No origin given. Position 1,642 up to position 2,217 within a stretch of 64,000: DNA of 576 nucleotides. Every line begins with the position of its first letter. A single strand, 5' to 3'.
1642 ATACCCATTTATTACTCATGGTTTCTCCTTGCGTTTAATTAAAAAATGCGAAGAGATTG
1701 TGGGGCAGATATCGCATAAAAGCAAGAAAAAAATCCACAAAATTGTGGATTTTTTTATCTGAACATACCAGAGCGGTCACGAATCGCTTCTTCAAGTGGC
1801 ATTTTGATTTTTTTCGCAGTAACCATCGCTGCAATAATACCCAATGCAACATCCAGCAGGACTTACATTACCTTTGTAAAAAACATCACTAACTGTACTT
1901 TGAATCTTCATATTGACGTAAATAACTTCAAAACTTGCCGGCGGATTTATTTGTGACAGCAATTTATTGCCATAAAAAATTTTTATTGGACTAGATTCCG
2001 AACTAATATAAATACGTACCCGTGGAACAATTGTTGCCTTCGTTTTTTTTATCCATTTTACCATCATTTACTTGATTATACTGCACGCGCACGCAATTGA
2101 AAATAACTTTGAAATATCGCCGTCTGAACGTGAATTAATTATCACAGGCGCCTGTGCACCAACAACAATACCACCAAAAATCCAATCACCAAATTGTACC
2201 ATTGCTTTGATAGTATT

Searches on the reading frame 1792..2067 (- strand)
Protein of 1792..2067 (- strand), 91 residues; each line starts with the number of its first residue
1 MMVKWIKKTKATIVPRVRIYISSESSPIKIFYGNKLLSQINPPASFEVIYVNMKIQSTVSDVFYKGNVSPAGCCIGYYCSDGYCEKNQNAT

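Call 9: search_protein_families(library=pfam, max_evalue=1, proteins=[window:1792-2067:-])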
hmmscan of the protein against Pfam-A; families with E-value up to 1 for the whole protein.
window:1792-2067:- (91 aa): 0 families

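Call 10: search_protein_families(library=ncbifam, max_evalue=1, proteins=[window:1792-2067:-])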
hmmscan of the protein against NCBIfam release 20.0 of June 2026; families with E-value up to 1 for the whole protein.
window:1792-2067:- (91 aa): 0 families

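Call 68: search_protein_families(library=phrogs, max_evalue=1, proteins=[window:1792-2067:-])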
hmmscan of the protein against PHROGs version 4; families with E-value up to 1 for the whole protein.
window:1792-2067:- (91 aa): 1 family
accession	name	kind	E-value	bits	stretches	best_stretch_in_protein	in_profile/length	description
phrog_1194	-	unknown function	0.11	13.4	1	35-69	66-100/125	-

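Call 69: search_protein_families(library=padloc, max_evalue=1, proteins=[window:1792-2067:-])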
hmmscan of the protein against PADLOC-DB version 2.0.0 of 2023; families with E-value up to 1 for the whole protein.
window:1792-2067:- (91 aa): 0 families

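Call 83: find_encoding_contigs(protein=window:1792-2067:-, flank=1500, max_places=5)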
Protein window:1792-2067:- (91 aa): no gene with exactly this product is on record in the collection.
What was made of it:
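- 1792..2067 (-): 91-aa ORF with a Cys-rich tail. Not part of the family, and its coding status is unverified. It is not on record as a called gene (call 83).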

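Call 85: find_related_loci(query=window:1792-2067:-, collection=metagenome_contigs, flank=2000)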
Query window:1792-2067:- (91 aa) in metagenome_contigs; peptide patterns used: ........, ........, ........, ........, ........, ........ (x = any residue, [..] = any of these).
323 stretches matched a pattern, but none encodes a relative of the query by tblastn (E <= 1e-3).
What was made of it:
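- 1792..2067 (-): No relatives turned up in the metagenome scan (call 85).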
